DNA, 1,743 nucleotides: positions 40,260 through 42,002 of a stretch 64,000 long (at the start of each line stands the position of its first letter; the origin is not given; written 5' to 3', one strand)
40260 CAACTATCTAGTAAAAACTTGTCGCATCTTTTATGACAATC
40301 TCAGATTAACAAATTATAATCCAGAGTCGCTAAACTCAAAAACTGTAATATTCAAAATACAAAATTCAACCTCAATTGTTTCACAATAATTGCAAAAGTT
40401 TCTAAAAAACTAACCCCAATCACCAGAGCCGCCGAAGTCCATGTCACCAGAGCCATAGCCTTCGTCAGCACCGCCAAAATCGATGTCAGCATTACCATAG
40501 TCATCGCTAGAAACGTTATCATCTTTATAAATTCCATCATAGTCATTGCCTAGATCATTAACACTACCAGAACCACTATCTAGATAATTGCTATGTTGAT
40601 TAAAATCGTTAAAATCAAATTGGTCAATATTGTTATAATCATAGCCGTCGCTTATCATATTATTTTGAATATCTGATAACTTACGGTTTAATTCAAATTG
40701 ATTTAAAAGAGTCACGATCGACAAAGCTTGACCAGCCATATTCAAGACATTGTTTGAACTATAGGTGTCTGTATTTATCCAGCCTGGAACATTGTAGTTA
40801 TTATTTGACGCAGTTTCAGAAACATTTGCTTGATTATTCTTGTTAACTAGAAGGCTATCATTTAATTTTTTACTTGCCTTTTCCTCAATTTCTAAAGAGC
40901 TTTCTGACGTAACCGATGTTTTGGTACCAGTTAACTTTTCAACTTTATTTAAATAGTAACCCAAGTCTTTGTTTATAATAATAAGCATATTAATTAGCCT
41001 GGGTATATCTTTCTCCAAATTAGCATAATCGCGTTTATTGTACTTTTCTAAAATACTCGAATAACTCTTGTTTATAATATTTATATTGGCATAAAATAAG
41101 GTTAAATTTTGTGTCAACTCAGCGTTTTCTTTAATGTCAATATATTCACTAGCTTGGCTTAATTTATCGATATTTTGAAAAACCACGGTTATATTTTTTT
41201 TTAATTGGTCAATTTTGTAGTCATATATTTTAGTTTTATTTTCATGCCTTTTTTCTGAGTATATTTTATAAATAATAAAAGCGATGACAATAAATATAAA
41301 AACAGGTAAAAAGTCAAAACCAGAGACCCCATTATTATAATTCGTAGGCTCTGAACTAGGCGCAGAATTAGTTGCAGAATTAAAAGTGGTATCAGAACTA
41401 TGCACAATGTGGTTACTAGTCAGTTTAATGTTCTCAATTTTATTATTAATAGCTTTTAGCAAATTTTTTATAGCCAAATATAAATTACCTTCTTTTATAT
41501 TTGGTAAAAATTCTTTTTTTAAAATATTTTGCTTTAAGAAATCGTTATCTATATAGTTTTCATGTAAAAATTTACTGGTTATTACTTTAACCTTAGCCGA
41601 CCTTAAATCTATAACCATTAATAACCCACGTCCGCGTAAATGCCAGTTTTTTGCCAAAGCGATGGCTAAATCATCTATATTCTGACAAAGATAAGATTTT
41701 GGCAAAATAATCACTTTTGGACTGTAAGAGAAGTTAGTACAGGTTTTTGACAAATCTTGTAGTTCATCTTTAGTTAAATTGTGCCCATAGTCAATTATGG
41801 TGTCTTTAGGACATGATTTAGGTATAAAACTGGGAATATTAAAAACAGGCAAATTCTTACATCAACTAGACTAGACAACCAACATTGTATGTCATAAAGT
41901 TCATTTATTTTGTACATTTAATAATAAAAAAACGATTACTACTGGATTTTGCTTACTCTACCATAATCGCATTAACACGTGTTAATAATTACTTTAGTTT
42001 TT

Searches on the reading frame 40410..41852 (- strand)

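Call 49: search_protein_families(library=pfam, proteins=[window:40410-41852:-], max_evalue=0.01)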
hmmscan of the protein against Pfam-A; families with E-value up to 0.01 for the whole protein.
window:40410-41852:- (480 aa): 2 families
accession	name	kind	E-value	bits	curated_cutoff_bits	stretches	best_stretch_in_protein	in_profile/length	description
PF04536.20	TPM_phosphatase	-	5.9e-07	30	22.1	1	20-137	2-124/125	TPM domain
PF12698.13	ABC2_membrane_3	-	0.0046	16.5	31.6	1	119-206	104-193/347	ABC-2 family transporter protein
